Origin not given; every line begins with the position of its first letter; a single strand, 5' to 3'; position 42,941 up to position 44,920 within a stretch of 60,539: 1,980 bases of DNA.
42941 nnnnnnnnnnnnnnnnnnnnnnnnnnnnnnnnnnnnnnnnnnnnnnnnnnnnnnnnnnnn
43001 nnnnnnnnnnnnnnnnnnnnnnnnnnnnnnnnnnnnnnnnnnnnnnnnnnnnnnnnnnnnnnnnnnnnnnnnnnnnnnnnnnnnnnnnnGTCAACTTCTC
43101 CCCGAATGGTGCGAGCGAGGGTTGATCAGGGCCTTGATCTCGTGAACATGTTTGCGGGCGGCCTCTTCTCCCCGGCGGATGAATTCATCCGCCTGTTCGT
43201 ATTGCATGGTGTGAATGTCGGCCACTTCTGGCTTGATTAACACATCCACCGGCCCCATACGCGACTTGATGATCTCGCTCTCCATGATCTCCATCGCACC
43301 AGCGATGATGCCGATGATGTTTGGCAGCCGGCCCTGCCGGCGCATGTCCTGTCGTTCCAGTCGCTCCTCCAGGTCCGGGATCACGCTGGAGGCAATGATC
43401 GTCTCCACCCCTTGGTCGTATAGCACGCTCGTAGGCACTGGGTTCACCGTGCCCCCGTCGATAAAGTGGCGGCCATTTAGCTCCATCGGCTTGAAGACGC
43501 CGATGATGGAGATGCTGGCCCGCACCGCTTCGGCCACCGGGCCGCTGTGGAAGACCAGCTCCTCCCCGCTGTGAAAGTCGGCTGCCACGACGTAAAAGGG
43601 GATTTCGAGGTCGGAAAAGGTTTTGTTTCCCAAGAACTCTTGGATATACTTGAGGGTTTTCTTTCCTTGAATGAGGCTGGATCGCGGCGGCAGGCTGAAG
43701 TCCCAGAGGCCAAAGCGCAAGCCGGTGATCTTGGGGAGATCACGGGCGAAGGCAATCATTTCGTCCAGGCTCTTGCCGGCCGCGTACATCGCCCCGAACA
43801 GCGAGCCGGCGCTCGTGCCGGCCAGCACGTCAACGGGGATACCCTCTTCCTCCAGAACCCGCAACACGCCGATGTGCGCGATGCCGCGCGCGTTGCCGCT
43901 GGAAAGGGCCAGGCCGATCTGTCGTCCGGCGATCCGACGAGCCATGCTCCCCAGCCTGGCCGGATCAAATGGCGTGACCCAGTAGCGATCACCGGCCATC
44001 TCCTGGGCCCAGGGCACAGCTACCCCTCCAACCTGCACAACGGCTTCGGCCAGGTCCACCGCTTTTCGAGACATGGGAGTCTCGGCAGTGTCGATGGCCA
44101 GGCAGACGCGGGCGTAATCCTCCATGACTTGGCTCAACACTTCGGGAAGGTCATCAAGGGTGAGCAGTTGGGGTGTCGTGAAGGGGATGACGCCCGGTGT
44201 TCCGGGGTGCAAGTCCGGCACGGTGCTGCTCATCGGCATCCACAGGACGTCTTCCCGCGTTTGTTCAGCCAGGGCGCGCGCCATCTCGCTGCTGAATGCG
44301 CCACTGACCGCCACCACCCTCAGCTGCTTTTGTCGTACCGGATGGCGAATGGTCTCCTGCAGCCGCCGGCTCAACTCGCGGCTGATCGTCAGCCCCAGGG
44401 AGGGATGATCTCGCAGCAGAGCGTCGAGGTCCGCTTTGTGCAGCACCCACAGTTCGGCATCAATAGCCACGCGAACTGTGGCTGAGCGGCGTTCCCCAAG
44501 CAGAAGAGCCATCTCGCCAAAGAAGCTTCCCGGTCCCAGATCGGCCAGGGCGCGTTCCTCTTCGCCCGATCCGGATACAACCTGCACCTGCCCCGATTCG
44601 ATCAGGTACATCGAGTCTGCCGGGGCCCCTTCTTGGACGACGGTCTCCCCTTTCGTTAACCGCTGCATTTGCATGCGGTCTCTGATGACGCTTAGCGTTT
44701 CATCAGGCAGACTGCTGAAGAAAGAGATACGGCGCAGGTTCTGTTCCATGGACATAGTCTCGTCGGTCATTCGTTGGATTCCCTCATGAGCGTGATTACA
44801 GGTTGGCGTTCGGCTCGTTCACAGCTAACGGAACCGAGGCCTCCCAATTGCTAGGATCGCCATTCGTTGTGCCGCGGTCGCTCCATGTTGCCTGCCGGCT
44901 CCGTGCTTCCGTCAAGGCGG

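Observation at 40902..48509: Operon coupling a STAND-type (P-loop+TPR) class III cyclase to a cNMP-gated patatin phospholipase plus a two-component pair: a candidate second-messenger-triggered membrane-attack or defence-like module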

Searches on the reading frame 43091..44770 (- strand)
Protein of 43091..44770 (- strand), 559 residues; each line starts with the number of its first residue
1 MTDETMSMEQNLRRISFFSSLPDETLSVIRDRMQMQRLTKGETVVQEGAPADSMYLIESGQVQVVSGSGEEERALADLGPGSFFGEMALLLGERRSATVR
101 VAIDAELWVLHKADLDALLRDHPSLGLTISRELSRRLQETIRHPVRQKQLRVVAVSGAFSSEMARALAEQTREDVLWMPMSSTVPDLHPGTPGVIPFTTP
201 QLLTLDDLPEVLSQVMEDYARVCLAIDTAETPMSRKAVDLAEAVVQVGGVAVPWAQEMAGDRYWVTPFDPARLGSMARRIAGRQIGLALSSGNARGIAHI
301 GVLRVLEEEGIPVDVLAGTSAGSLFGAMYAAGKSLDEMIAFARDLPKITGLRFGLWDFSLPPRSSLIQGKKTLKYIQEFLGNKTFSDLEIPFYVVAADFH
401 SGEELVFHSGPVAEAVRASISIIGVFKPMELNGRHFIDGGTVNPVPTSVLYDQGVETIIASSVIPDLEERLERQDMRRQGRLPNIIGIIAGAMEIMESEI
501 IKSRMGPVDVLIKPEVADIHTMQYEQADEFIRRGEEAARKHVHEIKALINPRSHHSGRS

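Call 7: search_protein_families(library=pfam, proteins=[window:43091-44770:-], max_evalue=0.01)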
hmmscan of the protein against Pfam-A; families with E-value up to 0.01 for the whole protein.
window:43091-44770:- (559 aa): 2 families
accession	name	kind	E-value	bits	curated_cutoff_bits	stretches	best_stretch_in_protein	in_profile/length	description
PF01734.28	Patatin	-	5e-33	115.3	27.7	1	287-450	1-190/191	Patatin-like phospholipase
PF00027.35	cNMP_binding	-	2.2e-23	82.4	27.5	1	36-122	2-89/89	Cyclic nucleotide-binding domain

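Call 8: search_protein_families(library=padloc, proteins=[window:43091-44770:-], max_evalue=0.01)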
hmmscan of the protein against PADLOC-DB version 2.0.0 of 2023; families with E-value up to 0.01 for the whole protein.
window:43091-44770:- (559 aa): 8 families
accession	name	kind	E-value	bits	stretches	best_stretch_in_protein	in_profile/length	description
PDLC02371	PycTIR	-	9.4e-19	65.8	1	29-175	33-177/288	-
PDLC00731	Effector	-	2.6e-16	57.5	1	29-174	36-179/306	TIR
PDLC00732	Effector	-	5.3e-14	49.8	1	27-175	30-176/301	TIR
PDLC00734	PycC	-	6.1e-12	43.3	1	17-143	17-145/374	Pycsar cyclase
PDLC00757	Effector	-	3.2e-06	24.7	1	287-409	13-145/331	Phospholipase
PDLC00755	Effector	-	3.4e-06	24.4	1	287-410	14-132/311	Phospholipase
PDLC00758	Effector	-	4.8e-06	24.1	1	287-409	9-138/331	Phospholipase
PDLC00730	Effector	-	7.3e-06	23.4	1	34-141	57-162/299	TIR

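Call 15: find_homologous_proteins(query=window:43091-44770:-, max_evalue=1e-20)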
Query window:43091-44770:- (559 aa): 1152 proteins with E <= 1e-20 among 8000 candidates; the best 120 are listed.
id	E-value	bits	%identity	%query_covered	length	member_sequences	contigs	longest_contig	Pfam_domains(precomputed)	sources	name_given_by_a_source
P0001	0.0e+0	1190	97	100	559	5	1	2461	PF00027.36,PF01734.28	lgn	-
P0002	6.0e-283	957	78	99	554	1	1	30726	PF00027.36,PF01734.28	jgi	-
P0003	2.2e-276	936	76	99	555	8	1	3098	PF00027.36,PF01734.28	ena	-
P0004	4.7e-274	928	75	98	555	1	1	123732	PF00027.36,PF01734.28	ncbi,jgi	jgi:predicted acylesterase/phospholipase RssA/CRP-like cAMP-binding protein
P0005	1.8e-175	603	54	97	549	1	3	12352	PF00027.36,PF01734.28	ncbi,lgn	ncbi:MAG: patatin-like phospholipase family protein [Anaerolineae bacterium]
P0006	7.0e-174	597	53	99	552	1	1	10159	PF00027.36,PF01734.28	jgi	-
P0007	2.9e-173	595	54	97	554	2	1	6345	PF00027.36,PF01734.28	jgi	jgi:NTE family protein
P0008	9.8e-173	594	53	98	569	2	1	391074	PF00027.36,PF01734.28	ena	-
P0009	1.2e-172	593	54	97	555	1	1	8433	PF00027.36,PF01734.28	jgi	jgi:NTE family protein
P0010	3.6e-172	592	53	98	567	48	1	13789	PF00027.36,PF01734.28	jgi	jgi:predicted acylesterase/phospholipase RssA/CRP-like cAMP-binding protein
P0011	3.8e-172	592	54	97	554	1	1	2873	PF00027.36,PF01734.28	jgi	jgi:NTE family protein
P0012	4.1e-172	592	54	97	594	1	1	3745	PF00027.36,PF01734.28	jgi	jgi:predicted acylesterase/phospholipase RssA/CRP-like cAMP-binding protein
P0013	5.1e-172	591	51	98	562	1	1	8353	PF00027.36,PF01734.28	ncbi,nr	ncbi:MAG: cyclic nucleotide-binding domain-containing protein [Chloroflexi bacterium]|nr:cyclic nucl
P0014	6.5e-172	591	54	99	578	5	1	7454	PF00027.36,PF01734.28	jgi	jgi:NTE family protein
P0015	1.2e-171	590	53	97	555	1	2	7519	PF00027.36,PF01734.28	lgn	-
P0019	4.6e-169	582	51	98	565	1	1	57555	PF00027.36,PF01734.28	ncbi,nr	ncbi:MAG: cyclic nucleotide-binding and patatin-like phospholipase domain-containing protein [Ardent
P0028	5.9e-167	575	51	97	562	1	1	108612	PF00027.36,PF01734.28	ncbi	-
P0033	5.5e-166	571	50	99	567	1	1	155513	PF00027.36,PF01734.28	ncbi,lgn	-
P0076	1.1e-161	557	50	98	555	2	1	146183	PF00027.36,PF01734.28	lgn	-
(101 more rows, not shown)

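Call 17: find_related_loci(query=A1, collection=genome_contigs, flank=10000)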
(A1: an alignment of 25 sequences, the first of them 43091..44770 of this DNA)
Query A1 (559 aa) in genome_contigs; peptide patterns used: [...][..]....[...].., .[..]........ (x = any residue, [..] = any of these).
600 stretches matched a pattern (row limit reached: there are more); 580 encode a relative of the query (tblastn E <= 1e-3); the best 80 are kept; 80 distinct loci.
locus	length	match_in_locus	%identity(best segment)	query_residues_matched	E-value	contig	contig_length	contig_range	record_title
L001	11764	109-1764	76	1-552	0e+0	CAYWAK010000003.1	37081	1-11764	MAG TPA_asm: uncultured Ardenticatenales bacterium isolate binchicken_co275_164 genome assembly, contig: NODE_1137_lengt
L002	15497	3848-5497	50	7-551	2e-172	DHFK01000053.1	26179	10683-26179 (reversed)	MAG TPA_asm: Anaerolineales bacterium UBA4826 UBA4826_contig_535, whole genome shotgun sequence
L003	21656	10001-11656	49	7-552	6e-172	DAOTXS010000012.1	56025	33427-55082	MAG TPA_asm: Anaerolineae bacterium isolate H21_272 k133_1388365, whole genome shotgun sequence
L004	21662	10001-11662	49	4-552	7e-171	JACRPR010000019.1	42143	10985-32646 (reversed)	MAG: Chloroflexi bacterium isolate NC_groundwater_1992_Pr3_S-0.65um_56_3 SR2-18-Sp65_coassembly_scaffold_31643, whole ge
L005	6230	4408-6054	49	8-551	5e-171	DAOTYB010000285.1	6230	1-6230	MAG TPA_asm: Anaerolineae bacterium isolate H23_303 k115_223198, whole genome shotgun sequence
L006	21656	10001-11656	51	8-556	1e-167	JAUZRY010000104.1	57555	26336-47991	MAG: Ardenticatenia bacterium isolate Faavne_M6_B1 Faavne_M6_B1-contig_4597_pilon, whole genome shotgun sequence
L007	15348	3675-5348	47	4-553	3e-164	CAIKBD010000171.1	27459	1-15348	MAG: uncultured Anaerolineales bacterium isolate LaPlata-a_bin-0606 genome assembly, contig: bin-0606:171/530, whole gen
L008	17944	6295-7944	53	8-554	7e-178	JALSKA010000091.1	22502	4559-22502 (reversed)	MAG: Ardenticatenaceae bacterium isolate 354-166_metabat2_scaf2bin.128 354-166_scaffold_2189_c1, whole genome shotgun se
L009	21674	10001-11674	46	8-557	7e-148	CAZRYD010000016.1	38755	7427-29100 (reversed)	MAG TPA_asm: uncultured Caldilineaceae bacterium isolate SRP323723_co1_132 genome assembly, contig: NODE_849_length_3875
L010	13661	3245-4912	44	8-559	6e-143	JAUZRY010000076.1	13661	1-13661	MAG: Ardenticatenia bacterium isolate Faavne_M6_B1 Faavne_M6_B1-contig_3709_pilon, whole genome shotgun sequence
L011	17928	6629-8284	45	5-550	1e-142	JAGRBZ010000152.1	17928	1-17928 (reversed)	MAG: Anaerolineae bacterium isolate HKST-UBA12 NODE_152_length_17928_cov_10.138200, whole genome shotgun sequence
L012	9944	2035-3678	46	7-552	3e-141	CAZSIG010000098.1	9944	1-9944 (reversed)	MAG TPA_asm: uncultured Anaerolineales bacterium isolate binchicken_co15_120 genome assembly, contig: NODE_5184_length_9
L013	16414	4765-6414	51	8-551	1e-171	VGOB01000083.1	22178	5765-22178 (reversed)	MAG: Chloroflexi bacterium isolate K_DeepCast_250m_m1_199 K_DeepCast_250m_m1_199_Ga0194125_10004345, whole genome shotgu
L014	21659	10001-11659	45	8-549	3e-132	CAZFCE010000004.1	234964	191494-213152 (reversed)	MAG TPA_asm: uncultured Caldilineaceae bacterium isolate binchicken_co20_290 genome assembly, contig: NODE_91_length_234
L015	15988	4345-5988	46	7-552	2e-150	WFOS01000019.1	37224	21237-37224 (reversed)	MAG: Ardenticatena sp. isolate S012_161 k151_156534, whole genome shotgun sequence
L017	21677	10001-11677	45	1-550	2e-144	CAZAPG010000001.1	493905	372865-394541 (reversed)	MAG TPA_asm: uncultured Caldilineaceae bacterium isolate binchicken_co350_69 genome assembly, contig: NODE_3_length_4939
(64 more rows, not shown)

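Call 20: find_encoding_contigs(protein=P0004, flank=10000, max_places=2)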
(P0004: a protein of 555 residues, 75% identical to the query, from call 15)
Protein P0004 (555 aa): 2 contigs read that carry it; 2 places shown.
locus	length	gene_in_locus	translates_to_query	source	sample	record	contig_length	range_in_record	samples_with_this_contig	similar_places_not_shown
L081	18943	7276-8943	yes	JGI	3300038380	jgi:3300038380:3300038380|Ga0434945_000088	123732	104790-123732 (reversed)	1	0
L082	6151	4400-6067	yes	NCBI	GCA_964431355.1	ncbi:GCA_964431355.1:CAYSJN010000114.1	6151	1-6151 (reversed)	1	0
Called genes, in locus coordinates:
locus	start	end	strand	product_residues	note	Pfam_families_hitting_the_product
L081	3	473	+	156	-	?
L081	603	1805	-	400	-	PF08309:LVIVD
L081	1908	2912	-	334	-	PF02899:Phage_int_SAM_1, PF13102:Phage_int_SAM_5 (weak), PF13495:Phage_int_SAM_4, PF00589:Phage_integrase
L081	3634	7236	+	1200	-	PF12773:DZR, PF00211:Guanylate_cyc, PF13191:AAA_16, PF13424:TPR_12, PF13424:TPR_12 (weak), PF17874:TPR_MalT, PF13424:TPR_12, PF13424:TPR_12, +10 more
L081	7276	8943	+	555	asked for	PF00027:cNMP_binding, PF01734:Patatin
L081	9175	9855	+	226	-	PF00072:Response_reg, PF00486:Trans_reg_C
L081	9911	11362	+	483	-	PF00672:HAMP, PF00512:HisKA, PF02518:HATPase_c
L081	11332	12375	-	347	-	PF06144:DNA_pol3_delta, PF21694:DNA_pol3_delta_C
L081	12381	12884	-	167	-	PF19928:DUF6391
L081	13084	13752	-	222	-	PF00923:TAL_FSA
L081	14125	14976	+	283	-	PF02737:3HCDH_N, PF00725:3HCDH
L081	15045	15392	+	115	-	-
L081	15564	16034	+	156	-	PF04073:tRNA_edit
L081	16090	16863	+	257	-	PF00378:ECH_1, PF16113:ECH_2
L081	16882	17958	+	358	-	PF00180:Iso_dh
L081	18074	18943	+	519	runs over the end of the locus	PF00682:HMGL-like, PF22617:HCS_D2, PF08502:LeuA_dimer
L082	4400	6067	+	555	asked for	PF00027:cNMP_binding, PF01734:Patatin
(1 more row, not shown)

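Call 21: find_encoding_contigs(protein=P0002, flank=10000, max_places=2)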
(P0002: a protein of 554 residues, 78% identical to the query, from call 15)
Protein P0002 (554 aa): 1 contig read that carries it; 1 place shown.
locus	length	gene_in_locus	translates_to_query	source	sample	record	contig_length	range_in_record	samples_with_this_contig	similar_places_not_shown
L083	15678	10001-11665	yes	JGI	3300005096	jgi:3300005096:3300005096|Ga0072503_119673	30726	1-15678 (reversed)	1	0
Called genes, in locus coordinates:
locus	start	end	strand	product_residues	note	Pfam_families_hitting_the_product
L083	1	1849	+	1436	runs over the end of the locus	PF08126:Propeptide_C25 (weak), PF01364:Peptidase_C25, PF13088:BNR_2 (faint), PF15902:Sortilin-Vps10 (faint), PF02012:BNR (faint)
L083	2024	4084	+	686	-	PF13229:Beta_helix (faint)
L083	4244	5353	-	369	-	PF08309:LVIVD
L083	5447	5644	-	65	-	-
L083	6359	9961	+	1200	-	PF12773:DZR, PF24463:DUF7577 (weak), PF00211:Guanylate_cyc, PF13191:AAA_16, PF13401:AAA_22 (weak), PF17874:TPR_MalT, PF13424:TPR_12, PF13424:TPR_12, +13 more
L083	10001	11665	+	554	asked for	PF00027:cNMP_binding, PF01734:Patatin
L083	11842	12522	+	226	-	PF00072:Response_reg, PF00486:Trans_reg_C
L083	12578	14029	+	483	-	PF00672:HAMP, PF00512:HisKA, PF02518:HATPase_c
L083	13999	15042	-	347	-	PF06144:DNA_pol3_delta, PF21694:DNA_pol3_delta_C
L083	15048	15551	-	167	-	PF19928:DUF6391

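Call 22: find_encoding_contigs(protein=P0019, flank=10000, max_places=1)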
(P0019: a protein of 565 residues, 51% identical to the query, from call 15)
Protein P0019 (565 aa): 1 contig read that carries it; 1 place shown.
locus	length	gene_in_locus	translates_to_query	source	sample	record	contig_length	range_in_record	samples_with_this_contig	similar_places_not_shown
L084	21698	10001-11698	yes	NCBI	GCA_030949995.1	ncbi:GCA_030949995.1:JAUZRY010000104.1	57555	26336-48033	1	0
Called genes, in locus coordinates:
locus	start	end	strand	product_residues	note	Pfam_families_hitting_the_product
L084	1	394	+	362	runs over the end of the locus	PF00005:ABC_tran, PF17912:OB_MalK, PF08402:TOBE_2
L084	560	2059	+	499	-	-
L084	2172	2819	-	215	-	PF00392:GntR, PF07729:FCD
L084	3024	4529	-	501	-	PF02446:Glyco_hydro_77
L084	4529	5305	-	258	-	PF23023:Anti-Pycsar_Apyc1, PF00753:Lactamase_B, PF12706:Lactamase_B_2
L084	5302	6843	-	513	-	PF01061:ABC2_membrane, PF12679:ABC2_membrane_2, PF12698:ABC2_membrane_3 (weak), PF01944:SpoIIM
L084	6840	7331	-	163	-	-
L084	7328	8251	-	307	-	PF00005:ABC_tran, PF13304:AAA_21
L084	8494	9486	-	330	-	PF00586:AIRS, PF02769:AIRS_C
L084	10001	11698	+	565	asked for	PF00027:cNMP_binding, PF01734:Patatin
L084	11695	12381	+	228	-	PF00072:Response_reg, PF00486:Trans_reg_C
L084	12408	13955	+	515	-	PF00672:HAMP, PF00512:HisKA, PF02518:HATPase_c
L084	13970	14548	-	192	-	PF13411:MerR_1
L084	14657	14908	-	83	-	PF06803:DUF1232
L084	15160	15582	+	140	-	-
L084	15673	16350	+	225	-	PF00005:ABC_tran, PF13304:AAA_21 (faint)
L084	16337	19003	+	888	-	PF12704:MacB_PCD, PF02687:FtsX, PF12704:MacB_PCD, PF02687:FtsX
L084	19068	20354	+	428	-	PF25919:BSH_CusB (faint), PF25881:HH_YBHG (faint), PF25990:Beta-barrel_YknX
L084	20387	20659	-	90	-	-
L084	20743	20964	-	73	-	PF04203:Sortase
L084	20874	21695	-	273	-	PF04203:Sortase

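Call 23: find_encoding_contigs(protein=P0008, flank=10000, max_places=1)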
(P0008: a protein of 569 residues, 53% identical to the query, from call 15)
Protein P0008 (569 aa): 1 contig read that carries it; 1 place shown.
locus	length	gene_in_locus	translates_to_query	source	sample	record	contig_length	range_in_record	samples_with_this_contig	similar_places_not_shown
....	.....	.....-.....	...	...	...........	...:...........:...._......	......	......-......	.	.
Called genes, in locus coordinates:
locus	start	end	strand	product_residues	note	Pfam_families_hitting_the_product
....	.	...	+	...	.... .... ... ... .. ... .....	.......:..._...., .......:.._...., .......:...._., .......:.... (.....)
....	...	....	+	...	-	-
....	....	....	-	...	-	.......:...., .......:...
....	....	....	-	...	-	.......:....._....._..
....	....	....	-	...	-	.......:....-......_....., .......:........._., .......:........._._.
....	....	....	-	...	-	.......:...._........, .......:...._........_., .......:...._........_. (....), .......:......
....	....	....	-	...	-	-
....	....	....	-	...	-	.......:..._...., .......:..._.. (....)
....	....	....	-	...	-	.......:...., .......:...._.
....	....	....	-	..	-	-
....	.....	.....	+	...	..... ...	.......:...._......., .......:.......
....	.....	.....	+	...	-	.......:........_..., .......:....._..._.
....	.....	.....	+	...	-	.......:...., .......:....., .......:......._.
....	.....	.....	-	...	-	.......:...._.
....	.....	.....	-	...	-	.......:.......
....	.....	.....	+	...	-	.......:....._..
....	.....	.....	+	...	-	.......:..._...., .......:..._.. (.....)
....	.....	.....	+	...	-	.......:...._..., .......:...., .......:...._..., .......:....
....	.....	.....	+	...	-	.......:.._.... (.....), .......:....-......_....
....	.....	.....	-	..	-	-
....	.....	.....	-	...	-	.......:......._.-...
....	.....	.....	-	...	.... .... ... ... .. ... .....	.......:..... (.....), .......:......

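Call 24: find_encoding_contigs(protein=P0033, flank=10000, max_places=1)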
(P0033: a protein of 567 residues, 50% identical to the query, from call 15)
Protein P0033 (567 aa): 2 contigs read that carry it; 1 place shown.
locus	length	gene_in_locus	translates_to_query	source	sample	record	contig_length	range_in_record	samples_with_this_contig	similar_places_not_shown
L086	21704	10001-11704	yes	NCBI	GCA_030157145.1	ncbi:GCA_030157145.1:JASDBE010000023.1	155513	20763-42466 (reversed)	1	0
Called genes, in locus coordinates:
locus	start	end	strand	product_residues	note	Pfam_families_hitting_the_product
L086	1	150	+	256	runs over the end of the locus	PF00378:ECH_1, PF16113:ECH_2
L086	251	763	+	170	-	PF13302:Acetyltransf_3, PF13420:Acetyltransf_4, PF00583:Acetyltransf_1, PF13673:Acetyltransf_10, PF13508:Acetyltransf_7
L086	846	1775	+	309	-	PF18705:DUF5643 (faint)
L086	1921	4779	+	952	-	PF00929:RNase_T, PF01612:DNA_pol_A_exo1 (faint), PF21762:DEDDh_C (weak), PF04851:ResIII (faint), PF00270:DEAD (faint), PF06733:DEAD_2 (faint), PF13307:Helicase_C_2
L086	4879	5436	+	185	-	PF08207:EFP_N, PF01132:EFP, PF09285:Elong-fact-P_C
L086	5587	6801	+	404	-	PF13742:tRNA_anti_2, PF01336:tRNA_anti-codon, PF02601:Exonuc_VII_L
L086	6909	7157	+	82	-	PF02609:Exonuc_VII_S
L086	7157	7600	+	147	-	PF02681:DUF212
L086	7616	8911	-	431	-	-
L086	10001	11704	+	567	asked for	PF00027:cNMP_binding, PF01734:Patatin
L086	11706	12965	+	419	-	PF01590:GAF, PF13185:GAF_2, PF13492:GAF_3, PF07730:HisKA_3, PF02518:HATPase_c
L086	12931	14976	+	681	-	PF13414:TPR_11 (faint)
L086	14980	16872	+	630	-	PF00512:HisKA, PF02518:HATPase_c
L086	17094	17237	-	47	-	-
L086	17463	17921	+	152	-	PF00072:Response_reg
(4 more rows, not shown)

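Call 34: find_related_loci(query=A1, collection=metagenome_contigs, flank=10000)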
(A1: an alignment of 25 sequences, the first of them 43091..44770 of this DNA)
Query A1 (559 aa) in metagenome_contigs; peptide patterns used: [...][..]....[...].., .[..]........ (x = any residue, [..] = any of these).
600 stretches matched a pattern (row limit reached: there are more); 570 encode a relative of the query (tblastn E <= 1e-3); the best 80 are kept; 80 distinct loci.
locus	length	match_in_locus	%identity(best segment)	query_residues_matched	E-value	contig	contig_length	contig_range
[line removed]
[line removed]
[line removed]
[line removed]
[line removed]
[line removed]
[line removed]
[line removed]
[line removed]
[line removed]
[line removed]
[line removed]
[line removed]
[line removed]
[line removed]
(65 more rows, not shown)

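Call 42: predict_structure(alignment_id=A1)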
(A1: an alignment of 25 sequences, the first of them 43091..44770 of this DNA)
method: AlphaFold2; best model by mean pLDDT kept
length: 559 residues; sequences in the alignment: 25
mean_pLDDT: 80.6   pTM: 0.71
mean pLDDT of the five models: 80.6, 78.0, 76.7, 73.4, 72.6
residues with pLDDT >= 90: 177; 70-90: 262; 50-70: 97; < 50: 23
segments of 3 or more residues with pLDDT < 50: 1-6, 142-146, 359-363, 555-559
pLDDT, mean of each block of 10 residues (from residue 1): 49 63 79 87 88 84 74 68 77 85 85 87 75 63 55 90 91 89 75 80 77 81 91 91 89 89 89 91 93 90 97 95 95 95 79 55 60 85 91 88 85 90 70 78 85 89 78 59 59 68 77 87 87 98 93 45
secondary structure, 60 per line:
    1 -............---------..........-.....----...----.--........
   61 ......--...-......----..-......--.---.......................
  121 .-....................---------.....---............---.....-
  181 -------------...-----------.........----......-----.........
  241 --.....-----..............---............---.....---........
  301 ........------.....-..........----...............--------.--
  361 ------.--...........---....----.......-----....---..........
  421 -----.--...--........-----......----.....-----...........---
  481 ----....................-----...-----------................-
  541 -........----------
elements in order: H2-13 H23-32 E34-38 E43-45 E53-66 E73-78 H86-91 E98-111 H112-121 H123-142 E152-156 H160-171 E175-179 E194-196 H208-216 E221-226 H232-240 E243-247 H253-262 E263-266 H270-281 E285-289 H293-308 E315-319 H321-330 H335-349 H370-380 E392-398 E404-407 H412-420 E429-431 E434-438 H447-452 E457-461 H467-477 H485-504 E510-512 H524-539 H542-549
